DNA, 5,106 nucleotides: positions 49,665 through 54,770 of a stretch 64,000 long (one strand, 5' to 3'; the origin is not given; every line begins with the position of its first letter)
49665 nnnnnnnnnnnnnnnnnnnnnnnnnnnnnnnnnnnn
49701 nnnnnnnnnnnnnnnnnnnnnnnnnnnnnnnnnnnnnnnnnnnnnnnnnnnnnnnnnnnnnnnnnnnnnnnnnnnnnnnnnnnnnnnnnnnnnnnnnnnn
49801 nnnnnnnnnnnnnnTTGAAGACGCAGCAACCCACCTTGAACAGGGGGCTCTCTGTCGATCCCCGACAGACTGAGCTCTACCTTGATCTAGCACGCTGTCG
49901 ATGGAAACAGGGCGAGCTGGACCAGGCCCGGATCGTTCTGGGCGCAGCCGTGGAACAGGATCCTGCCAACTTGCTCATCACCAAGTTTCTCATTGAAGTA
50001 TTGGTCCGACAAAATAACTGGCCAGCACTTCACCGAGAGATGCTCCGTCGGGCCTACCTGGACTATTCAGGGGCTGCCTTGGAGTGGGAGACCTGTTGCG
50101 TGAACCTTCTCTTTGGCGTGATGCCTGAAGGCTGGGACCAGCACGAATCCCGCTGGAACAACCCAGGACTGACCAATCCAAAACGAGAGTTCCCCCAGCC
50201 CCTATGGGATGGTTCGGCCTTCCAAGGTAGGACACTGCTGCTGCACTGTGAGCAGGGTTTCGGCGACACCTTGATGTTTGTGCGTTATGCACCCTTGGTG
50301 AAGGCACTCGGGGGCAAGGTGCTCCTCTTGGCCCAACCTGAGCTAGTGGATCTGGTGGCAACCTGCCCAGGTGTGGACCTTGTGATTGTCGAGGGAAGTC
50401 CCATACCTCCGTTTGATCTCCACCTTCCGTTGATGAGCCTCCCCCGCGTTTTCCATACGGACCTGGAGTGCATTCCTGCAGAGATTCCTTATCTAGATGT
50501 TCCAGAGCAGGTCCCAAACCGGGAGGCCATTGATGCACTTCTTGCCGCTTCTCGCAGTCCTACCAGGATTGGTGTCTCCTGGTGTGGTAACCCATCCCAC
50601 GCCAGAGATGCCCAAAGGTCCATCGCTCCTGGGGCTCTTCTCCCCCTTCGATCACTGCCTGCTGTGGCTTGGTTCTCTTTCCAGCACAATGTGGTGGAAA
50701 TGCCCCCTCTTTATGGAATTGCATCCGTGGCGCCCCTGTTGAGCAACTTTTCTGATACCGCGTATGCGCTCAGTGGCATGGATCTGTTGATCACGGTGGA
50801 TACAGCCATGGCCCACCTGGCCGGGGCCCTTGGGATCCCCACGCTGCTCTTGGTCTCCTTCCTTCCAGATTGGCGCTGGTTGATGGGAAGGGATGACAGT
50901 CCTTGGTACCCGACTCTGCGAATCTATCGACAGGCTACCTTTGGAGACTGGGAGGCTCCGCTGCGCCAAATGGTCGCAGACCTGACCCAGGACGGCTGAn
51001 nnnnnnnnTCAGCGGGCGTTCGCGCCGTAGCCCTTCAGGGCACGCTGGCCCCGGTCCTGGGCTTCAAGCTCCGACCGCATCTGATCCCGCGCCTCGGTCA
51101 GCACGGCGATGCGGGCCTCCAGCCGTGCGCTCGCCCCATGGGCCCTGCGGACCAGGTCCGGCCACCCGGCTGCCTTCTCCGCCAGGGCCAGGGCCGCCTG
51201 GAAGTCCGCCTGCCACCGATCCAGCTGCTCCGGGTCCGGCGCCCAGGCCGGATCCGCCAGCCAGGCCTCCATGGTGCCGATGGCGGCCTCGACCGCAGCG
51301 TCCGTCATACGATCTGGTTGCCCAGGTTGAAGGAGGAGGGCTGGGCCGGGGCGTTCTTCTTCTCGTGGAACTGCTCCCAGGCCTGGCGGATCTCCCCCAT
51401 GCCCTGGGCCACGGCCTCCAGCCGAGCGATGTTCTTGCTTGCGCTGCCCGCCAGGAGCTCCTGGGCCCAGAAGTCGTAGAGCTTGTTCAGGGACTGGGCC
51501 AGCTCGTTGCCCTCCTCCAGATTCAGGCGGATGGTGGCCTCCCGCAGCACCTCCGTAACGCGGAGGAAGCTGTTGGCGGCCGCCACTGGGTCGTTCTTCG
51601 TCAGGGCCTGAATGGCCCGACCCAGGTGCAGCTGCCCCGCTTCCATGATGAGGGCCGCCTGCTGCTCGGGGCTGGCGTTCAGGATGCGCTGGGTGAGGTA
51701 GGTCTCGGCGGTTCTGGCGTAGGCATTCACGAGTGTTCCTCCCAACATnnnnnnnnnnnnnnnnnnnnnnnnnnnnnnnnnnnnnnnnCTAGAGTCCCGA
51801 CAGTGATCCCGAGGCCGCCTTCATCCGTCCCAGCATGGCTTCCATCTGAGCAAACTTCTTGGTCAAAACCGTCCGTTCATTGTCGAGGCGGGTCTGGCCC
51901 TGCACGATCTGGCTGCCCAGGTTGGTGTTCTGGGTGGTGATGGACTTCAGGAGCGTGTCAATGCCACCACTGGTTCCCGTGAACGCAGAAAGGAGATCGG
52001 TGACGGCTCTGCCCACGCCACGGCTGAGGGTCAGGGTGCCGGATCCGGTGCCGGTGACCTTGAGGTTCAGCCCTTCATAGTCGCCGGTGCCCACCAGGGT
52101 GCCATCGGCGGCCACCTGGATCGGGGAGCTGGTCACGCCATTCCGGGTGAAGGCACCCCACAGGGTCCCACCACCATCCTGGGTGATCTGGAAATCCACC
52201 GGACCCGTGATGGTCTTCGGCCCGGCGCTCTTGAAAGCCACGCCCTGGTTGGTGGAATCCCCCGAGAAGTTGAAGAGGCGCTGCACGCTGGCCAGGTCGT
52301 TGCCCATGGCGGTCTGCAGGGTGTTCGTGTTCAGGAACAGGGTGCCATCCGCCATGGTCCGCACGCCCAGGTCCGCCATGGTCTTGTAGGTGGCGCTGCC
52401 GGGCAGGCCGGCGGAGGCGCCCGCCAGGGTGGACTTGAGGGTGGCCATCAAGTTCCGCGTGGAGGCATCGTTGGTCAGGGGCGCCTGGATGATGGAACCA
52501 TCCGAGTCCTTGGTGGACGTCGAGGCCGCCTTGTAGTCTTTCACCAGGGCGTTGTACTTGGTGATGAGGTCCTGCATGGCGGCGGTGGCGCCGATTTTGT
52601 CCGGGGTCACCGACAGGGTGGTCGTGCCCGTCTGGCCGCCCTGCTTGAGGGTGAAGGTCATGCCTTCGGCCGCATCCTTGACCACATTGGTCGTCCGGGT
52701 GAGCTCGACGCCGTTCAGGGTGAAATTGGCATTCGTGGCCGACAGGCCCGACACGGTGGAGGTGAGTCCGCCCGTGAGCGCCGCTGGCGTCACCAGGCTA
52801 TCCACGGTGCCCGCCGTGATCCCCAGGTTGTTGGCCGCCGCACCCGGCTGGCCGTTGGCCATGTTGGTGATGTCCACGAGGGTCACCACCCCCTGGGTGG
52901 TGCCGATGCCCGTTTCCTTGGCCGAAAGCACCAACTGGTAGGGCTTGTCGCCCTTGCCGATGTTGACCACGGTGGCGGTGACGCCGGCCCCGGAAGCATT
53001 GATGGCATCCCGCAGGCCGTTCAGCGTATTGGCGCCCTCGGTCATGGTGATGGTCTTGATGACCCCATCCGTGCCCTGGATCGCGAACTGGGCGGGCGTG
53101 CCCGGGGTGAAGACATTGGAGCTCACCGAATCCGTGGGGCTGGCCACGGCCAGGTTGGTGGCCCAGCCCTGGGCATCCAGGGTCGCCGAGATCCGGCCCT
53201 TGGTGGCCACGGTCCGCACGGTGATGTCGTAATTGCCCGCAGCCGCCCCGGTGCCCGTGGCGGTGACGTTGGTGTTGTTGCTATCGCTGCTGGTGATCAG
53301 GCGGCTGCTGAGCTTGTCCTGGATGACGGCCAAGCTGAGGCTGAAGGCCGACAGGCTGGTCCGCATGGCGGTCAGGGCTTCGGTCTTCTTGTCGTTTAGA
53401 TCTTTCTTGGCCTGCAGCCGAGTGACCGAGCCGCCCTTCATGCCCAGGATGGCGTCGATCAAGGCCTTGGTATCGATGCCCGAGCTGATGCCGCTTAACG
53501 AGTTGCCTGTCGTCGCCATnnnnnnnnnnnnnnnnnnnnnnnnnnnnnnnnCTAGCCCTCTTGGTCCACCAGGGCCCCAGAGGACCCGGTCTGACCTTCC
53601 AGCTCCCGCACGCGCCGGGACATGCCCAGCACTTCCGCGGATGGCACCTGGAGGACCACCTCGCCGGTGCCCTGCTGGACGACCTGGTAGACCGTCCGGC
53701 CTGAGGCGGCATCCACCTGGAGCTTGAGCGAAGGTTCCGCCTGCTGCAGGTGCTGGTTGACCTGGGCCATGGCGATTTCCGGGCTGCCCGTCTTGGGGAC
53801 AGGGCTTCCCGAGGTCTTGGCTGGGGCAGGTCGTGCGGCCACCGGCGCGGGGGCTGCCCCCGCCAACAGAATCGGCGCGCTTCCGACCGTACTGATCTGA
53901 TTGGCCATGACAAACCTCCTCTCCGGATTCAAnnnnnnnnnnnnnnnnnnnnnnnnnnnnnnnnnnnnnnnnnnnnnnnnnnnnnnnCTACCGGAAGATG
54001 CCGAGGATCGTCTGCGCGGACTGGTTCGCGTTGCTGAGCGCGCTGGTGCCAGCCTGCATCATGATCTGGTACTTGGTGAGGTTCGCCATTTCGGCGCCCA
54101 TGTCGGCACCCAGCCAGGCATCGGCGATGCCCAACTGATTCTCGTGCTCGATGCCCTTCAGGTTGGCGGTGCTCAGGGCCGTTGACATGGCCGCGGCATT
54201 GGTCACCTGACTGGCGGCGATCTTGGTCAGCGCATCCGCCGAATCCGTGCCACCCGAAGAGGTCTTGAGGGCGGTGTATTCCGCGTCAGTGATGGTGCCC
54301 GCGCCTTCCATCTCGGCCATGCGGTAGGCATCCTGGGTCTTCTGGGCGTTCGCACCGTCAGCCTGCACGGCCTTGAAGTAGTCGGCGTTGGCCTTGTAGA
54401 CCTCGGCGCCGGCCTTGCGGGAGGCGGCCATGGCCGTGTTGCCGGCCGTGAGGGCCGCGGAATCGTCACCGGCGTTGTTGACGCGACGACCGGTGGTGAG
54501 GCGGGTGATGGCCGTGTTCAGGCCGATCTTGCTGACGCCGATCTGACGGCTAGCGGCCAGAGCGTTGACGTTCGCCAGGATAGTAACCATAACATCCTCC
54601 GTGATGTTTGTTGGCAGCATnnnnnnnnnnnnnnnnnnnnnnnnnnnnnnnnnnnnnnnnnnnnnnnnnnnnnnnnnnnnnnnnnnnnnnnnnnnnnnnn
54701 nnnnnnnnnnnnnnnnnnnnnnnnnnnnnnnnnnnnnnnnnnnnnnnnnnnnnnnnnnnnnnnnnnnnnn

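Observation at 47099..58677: Dense flagellin-modification island around a minimal flagellin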

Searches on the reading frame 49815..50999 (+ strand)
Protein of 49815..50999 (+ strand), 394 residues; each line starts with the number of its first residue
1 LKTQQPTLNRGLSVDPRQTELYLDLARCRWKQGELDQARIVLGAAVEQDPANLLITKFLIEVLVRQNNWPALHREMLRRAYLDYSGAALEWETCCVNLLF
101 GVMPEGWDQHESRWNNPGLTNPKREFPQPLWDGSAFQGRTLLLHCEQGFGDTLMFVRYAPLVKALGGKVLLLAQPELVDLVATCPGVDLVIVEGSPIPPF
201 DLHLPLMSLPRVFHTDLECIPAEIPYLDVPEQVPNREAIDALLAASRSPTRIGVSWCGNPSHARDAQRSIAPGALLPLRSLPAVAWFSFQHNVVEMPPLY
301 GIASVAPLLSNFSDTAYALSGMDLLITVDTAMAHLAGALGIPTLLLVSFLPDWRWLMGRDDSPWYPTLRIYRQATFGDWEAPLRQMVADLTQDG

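Call 4: search_protein_families(library=pfam, proteins=[window:49815-50999:+], max_evalue=0.01)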
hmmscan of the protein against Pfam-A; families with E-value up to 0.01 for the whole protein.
window:49815-50999:+ (394 aa): 6 families
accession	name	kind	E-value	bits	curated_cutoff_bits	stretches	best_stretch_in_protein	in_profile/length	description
PF14559.12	TPR_19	-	4.2e-07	30.6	25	1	8-51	14-57/68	Tetratricopeptide repeat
PF13428.12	TPR_14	-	4.6e-05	24.2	23.5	1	20-61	2-43/44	Tetratricopeptide repeat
PF01075.23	Glyco_transf_9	-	0.0004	20.2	22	1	311-344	173-206/247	Glycosyltransferase family 9 (heptosyltransferase)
PF13432.12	TPR_16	-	0.004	18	32.7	0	8-52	20-64/65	Tetratricopeptide repeat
PF13371.12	TPR_9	-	0.0057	17.1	35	0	8-51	18-61/73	Tetratricopeptide repeat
PF07719.23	TPR_2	-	0.0072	16.8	27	0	20-52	2-34/34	Tetratricopeptide repeat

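Call 6: search_protein_families(library=ncbifam, proteins=[window:49815-50999:+], max_evalue=0.01)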
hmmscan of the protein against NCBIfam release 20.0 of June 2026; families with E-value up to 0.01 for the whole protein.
window:49815-50999:+ (394 aa): 1 family
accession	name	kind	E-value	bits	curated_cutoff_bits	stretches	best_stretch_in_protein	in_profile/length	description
TIGR02193.1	heptsyl_trn_I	equivalog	0.00076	18.8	185.3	1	311-349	245-283/320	lipopolysaccharide heptosyltransferase I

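Call 89: search_protein_families(library=pfam, proteins=[window:49860-50999:+], max_evalue=1)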
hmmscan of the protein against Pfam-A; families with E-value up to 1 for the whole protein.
window:49860-50999:+ (379 aa): 8 families
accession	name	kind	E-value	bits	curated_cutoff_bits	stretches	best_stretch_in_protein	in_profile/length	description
PF14559.12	TPR_19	-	2.6e-05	24.9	25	1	1-36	22-57/68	Tetratricopeptide repeat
PF13428.12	TPR_14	-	4.8e-05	24.1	23.5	1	5-46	2-43/44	Tetratricopeptide repeat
PF01075.23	Glyco_transf_9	-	0.00038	20.3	22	1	296-329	173-206/247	Glycosyltransferase family 9 (heptosyltransferase)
PF07719.23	TPR_2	-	0.007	16.9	27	1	5-37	2-34/34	Tetratricopeptide repeat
PF13432.12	TPR_16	-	0.023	15.6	32.7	1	8-54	1-47/65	Tetratricopeptide repeat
PF13181.12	TPR_8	-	0.039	14.6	25.7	1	5-37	2-34/34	Tetratricopeptide repeat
PF24752.1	DUF7697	-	0.081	13.3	27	1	315-338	12-35/52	Family of unknown function (DUF7697)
PF13174.12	TPR_6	-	0.14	13.3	26.3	1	7-35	3-31/33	Tetratricopeptide repeat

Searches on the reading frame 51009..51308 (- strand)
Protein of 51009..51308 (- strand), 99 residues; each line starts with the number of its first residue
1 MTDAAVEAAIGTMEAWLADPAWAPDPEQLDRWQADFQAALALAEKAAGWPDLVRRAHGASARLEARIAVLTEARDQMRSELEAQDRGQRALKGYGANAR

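Call 4: search_protein_families(library=pfam, proteins=[window:51009-51308:-], max_evalue=0.01)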
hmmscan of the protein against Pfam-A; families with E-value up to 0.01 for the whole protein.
window:51009-51308:- (99 aa): 1 family
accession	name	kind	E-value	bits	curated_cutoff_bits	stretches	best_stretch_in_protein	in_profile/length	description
PF16326.10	ABC_tran_CTD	-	0.0046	17.6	32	0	4-43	18-57/69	ABC transporter C-terminal domain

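Call 6: search_protein_families(library=ncbifam, proteins=[window:51009-51308:-], max_evalue=0.01)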
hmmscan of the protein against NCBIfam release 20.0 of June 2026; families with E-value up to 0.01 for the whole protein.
window:51009-51308:- (99 aa): 0 families

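Call 89: search_protein_families(library=pfam, proteins=[window:51009-51308:-], max_evalue=1)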
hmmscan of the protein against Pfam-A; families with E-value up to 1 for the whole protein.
window:51009-51308:- (99 aa): 2 families
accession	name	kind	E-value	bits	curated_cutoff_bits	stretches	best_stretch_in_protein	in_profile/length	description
PF16326.10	ABC_tran_CTD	-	0.0046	17.6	32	1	4-43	18-57/69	ABC transporter C-terminal domain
PF21943.1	TetR_C_46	-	0.47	11.1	27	0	1-39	72-108/109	Tetracyclin repressor-like, C-terminal domain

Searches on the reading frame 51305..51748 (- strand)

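Call 4: search_protein_families(library=pfam, proteins=[window:51305-51748:-], max_evalue=0.01)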
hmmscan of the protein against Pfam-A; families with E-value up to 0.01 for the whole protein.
window:51305-51748:- (147 aa): 1 family
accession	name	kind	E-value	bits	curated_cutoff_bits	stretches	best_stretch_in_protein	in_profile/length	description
PF02561.19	FliS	-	6.6e-20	71.9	26.7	1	15-126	2-113/115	Flagellar protein FliS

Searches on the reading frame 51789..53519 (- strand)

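Call 4: search_protein_families(library=pfam, proteins=[window:51789-53519:-], max_evalue=0.01)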
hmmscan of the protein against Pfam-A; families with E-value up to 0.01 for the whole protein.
window:51789-53519:- (576 aa): 2 families
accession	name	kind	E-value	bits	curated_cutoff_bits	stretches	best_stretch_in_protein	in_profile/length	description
PF07195.17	FliD_C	-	7.7e-39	133.9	25.4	1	261-568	1-236/236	Flagellar hook-associated protein 2 C-terminus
PF02465.23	FliD_N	-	8.7e-14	52.4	24.8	1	13-107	1-96/97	Flagellar hook-associated protein 2 N-terminus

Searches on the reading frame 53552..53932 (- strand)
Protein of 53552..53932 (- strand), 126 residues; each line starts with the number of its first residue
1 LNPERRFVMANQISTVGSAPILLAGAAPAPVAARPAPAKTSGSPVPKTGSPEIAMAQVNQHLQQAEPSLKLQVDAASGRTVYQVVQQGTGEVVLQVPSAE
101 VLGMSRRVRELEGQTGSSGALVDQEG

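Call 4: search_protein_families(library=pfam, proteins=[window:53552-53932:-], max_evalue=0.01)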
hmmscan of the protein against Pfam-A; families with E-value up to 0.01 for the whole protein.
window:53552-53932:- (126 aa): 1 family
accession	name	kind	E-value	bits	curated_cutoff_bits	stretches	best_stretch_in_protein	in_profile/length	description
PF03646.20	FlaG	-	2.4e-09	37.7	23.8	1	53-113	36-96/101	FlaG protein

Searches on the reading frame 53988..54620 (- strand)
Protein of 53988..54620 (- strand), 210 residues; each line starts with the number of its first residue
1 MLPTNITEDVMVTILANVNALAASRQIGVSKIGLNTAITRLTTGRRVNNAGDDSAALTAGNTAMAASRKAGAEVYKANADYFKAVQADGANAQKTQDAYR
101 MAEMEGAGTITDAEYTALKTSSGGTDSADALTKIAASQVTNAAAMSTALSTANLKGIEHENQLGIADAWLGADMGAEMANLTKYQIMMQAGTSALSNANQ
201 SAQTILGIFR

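Call 4: search_protein_families(library=pfam, proteins=[window:53988-54620:-], max_evalue=0.01)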
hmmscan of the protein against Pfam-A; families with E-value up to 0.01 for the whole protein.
window:53988-54620:- (210 aa): 2 families
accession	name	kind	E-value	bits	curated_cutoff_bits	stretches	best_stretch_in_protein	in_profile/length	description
PF00700.27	Flagellin_C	-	1.7e-06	28.7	23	1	171-206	48-83/86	Bacterial flagellin C-terminal helical region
PF00669.25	Flagellin_N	-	7e-06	26.6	26.6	1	14-102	1-89/139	Bacterial flagellin N-terminal helical region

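Call 6: search_protein_families(library=ncbifam, proteins=[window:53988-54620:-], max_evalue=0.01)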
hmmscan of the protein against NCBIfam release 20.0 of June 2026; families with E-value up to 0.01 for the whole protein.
window:53988-54620:- (210 aa): 20 families
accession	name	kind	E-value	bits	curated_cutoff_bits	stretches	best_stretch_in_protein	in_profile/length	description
NF009444.0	PRK12802.1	equivalog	1.7e-12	47.4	332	2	11-104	2-95/282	flagellin domain-containing protein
NF009448.0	PRK12806.1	equivalog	3.9e-12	45.7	531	2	14-117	5-111/475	flagellin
NF038071.1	lat_flg_LafA_2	exception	6.5e-11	42.1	365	2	158-209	232-283/284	lateral flagellin LafA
NF006468.0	PRK08869.1-3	subfamily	1.3e-09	37.6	436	1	11-122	2-116/378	polar flagellin E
NF005294.0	PRK06819.1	subfamily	2e-09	37.5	387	2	80-210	250-376/376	FliC/FljB family flagellin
NF006469.0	PRK08869.1-4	equivalog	6.3e-09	35.7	627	1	12-135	3-127/377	flagellin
NF006466.0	PRK08869.1-1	subfamily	6.6e-09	35.8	426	1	12-104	3-95/377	flagellin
NF006470.0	PRK08869.1-5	equivalog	1.1e-08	34.7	423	1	11-61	1-51/388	flagellin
NF009450.0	PRK12808.1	equivalog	7.8e-08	32.3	476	2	67-205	330-471/476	flagellin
NF009449.0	PRK12807.1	subfamily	8.4e-08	32.1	347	1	114-205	187-282/287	flagellin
NF009234.0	PRK12584.1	equivalog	3.9e-07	29.6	752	2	14-78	5-69/510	flagellin A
NF009329.0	PRK12687.1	subfamily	7.7e-07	28.8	311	1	170-210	273-313/313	flagellin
NF006467.0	PRK08869.1-2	subfamily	2.3e-06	27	443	1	14-79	5-68/400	flagellin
NF009447.0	PRK12805.1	equivalog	6.3e-06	25.9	404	1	135-205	211-281/287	FliC/FljB family flagellin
NF005953.0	PRK08026.1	subfamily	1.3e-05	25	619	1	172-209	509-546/548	FliC/FljB family flagellin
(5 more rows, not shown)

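Call 61: find_homologous_proteins(query=window:53988-54590:-, max_evalue=1e-10)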
Query window:53988-54590:- (200 aa): 238 proteins with E <= 1e-10 among 1071 candidates; the best 120 are listed.
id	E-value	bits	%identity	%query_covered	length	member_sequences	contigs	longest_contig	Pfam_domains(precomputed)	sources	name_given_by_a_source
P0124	1.2e-113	395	100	100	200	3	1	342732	PF00700.28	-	-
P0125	1.5e-112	391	99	100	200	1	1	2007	PF00700.28,PF00669.26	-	-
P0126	6.5e-112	389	99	100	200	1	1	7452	PF00700.28,PF00669.26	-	-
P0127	1.0e-106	372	93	100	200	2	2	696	PF00700.28,PF00669.26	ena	-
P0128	1.6e-106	372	96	100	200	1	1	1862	PF00700.28,PF00669.26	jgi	-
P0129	1.1e-103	362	94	100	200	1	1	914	PF00700.28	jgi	jgi:flagellin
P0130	1.3e-99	349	90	100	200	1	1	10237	PF00700.28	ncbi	-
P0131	4.6e-96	338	87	100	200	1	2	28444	PF00700.28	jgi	jgi:flagellin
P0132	1.2e-95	336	87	100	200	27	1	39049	PF00700.28,PF00669.26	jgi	-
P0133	2.3e-93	329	87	100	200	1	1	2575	PF00700.28,PF00669.26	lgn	-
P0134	2.0e-92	326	85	100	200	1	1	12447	PF00700.28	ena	-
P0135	1.3e-90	320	84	100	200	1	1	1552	PF00700.28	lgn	-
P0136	1.5e-89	316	84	100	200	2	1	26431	PF00700.28,PF00669.26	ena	-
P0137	9.3e-89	314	82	100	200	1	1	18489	PF00700.28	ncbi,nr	ncbi:MAG: flagellin [Holophaga sp.]|nr:flagellin [Holophaga sp.]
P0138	1.8e-87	310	82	100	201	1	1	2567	PF00700.28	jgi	jgi:flagellin-like hook-associated protein FlgL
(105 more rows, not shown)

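Call 70: predict_structure(alignment_id=A2)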
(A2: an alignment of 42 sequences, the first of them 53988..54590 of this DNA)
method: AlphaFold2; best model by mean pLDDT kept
length: 200 residues; sequences in the alignment: 42
mean_pLDDT: 79.2   pTM: 0.61
mean pLDDT of the five models: 79.2, 77.8, 75.1, 74.0, 71.9
residues with pLDDT >= 90: 78; 70-90: 66; 50-70: 46; < 50: 10
segments of 3 or more residues with pLDDT < 50: 1-7
pLDDT, mean of each block of 10 residues (from residue 1): 45 55 65 59 71 89 92 91 95 95 94 94 94 91 86 80 67 73 75 72
secondary structure, 60 per line:
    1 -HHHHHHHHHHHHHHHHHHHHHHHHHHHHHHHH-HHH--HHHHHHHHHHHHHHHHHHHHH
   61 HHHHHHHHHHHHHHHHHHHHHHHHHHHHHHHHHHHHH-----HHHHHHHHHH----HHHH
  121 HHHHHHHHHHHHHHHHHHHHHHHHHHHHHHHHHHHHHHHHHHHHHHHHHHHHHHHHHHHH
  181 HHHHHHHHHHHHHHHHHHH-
elements in order: H2-33 H40-97 H103-112 H117-199
